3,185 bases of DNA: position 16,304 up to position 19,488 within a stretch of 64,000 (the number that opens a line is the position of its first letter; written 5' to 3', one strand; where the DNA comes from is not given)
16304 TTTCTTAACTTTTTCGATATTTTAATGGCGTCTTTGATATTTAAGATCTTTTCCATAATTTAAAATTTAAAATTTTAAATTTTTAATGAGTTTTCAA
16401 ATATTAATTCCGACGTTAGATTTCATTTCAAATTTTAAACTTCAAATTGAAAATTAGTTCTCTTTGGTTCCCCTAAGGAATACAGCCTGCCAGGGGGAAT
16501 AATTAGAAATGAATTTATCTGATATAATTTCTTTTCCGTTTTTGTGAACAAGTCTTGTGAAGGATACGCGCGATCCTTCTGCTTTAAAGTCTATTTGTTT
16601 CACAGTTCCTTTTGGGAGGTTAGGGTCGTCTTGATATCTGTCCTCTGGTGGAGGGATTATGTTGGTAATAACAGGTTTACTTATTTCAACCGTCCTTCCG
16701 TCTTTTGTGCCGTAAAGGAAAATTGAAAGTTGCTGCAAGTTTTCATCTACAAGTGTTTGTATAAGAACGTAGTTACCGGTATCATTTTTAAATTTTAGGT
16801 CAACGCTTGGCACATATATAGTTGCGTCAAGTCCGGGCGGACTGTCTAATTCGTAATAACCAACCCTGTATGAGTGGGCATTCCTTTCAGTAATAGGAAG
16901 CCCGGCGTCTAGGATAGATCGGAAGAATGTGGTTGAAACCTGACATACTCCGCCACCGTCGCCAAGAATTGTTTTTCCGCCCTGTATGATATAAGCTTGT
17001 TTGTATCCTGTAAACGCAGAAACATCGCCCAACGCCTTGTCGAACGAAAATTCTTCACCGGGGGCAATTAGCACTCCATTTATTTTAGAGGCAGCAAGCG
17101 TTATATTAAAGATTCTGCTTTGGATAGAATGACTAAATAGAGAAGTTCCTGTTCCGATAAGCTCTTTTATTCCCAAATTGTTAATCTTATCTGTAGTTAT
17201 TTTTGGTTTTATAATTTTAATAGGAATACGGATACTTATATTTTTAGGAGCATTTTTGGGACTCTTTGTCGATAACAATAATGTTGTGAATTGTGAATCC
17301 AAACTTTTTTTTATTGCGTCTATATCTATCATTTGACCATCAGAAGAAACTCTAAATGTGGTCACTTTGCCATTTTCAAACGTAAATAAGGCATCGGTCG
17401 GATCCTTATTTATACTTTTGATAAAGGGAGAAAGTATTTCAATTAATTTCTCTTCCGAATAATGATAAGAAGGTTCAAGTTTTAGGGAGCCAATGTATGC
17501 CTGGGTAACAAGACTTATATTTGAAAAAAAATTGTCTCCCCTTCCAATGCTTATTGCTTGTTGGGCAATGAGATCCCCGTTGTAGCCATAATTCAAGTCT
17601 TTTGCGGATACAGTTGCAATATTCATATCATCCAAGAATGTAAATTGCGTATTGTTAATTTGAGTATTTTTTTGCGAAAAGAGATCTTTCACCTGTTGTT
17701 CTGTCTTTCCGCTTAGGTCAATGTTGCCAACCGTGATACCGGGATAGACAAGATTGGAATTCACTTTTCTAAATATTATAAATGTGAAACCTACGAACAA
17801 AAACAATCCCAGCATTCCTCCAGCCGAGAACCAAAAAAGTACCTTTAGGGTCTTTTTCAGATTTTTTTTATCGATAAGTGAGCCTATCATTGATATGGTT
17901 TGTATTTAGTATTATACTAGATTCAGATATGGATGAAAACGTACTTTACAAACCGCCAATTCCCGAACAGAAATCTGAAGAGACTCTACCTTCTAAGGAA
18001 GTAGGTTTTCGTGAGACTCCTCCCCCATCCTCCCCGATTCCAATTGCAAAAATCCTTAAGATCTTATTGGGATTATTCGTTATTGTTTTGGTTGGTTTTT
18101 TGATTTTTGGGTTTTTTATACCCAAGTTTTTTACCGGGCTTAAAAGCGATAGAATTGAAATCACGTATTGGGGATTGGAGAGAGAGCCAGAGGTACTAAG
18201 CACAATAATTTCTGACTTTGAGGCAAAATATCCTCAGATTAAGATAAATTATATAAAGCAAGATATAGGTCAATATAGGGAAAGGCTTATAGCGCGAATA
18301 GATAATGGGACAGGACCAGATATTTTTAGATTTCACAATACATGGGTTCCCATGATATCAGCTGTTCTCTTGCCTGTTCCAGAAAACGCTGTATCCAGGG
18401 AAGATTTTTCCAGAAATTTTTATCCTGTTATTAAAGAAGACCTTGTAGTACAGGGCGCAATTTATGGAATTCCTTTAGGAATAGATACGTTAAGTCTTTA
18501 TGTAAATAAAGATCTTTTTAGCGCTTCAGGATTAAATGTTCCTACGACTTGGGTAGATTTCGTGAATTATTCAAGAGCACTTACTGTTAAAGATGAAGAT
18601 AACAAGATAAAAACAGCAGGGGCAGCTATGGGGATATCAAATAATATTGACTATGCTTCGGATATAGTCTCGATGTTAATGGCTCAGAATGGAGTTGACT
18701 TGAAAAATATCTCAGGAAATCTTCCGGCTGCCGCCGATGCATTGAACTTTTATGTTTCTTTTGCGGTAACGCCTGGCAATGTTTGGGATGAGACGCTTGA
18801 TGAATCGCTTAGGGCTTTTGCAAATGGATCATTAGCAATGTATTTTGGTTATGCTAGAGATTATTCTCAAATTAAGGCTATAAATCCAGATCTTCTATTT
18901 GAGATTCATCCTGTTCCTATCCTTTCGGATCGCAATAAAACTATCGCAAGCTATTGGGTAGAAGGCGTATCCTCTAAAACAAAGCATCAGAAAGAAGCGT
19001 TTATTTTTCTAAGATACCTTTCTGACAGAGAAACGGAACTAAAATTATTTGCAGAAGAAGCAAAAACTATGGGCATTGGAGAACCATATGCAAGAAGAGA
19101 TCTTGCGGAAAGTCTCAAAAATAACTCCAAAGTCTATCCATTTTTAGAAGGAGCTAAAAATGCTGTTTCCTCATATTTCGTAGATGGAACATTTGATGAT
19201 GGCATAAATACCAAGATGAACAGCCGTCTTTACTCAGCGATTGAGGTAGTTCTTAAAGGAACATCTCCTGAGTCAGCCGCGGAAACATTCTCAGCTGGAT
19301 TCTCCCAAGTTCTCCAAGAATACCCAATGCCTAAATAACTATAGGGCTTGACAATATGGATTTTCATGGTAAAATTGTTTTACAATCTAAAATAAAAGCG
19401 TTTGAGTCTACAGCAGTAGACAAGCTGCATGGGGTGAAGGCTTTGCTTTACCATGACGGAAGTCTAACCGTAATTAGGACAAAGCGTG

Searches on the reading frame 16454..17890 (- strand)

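Call 61: search_protein_families(library=pfam, proteins=[window:16454-17890:-], max_evalue=0.001)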
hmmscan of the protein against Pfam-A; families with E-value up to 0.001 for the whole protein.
window:16454-17890:- (478 aa): 3 families
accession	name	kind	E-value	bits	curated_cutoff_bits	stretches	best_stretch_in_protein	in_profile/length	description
PF04294.18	VanW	-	1.5e-41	141.4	27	1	259-384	2-123/130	VanW like protein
PF12229.13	PG_binding_4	-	1.9e-13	51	22.1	1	93-200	2-107/117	Putative peptidoglycan binding domain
PF07501.17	G5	-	1.8e-06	28.5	23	1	414-476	11-75/75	G5 domain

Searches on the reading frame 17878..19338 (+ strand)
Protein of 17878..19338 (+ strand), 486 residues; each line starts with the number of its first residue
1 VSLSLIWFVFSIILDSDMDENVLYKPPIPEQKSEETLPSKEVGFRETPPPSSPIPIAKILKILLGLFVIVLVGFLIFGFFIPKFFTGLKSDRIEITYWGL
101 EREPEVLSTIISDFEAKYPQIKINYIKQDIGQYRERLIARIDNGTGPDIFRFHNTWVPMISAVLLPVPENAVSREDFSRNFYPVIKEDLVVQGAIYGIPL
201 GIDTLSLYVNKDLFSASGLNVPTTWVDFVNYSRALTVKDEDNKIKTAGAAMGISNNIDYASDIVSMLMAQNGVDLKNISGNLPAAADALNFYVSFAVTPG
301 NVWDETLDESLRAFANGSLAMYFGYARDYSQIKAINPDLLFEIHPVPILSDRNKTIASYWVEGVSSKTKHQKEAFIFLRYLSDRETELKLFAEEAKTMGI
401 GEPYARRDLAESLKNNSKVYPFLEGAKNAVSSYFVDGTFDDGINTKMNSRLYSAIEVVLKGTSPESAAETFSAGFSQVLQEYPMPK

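Call 61: search_protein_families(library=pfam, proteins=[window:17878-19338:+], max_evalue=0.001)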
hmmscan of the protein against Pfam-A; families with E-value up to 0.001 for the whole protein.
window:17878-19338:+ (486 aa): 2 families
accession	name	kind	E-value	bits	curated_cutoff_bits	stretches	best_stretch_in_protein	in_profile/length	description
PF01547.30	SBP_bac_1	-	4.4e-26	93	26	1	107-384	10-303/307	Bacterial extracellular solute-binding protein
PF13416.11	SBP_bac_8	-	2.1e-23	84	27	1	110-391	2-253/279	Bacterial extracellular solute-binding protein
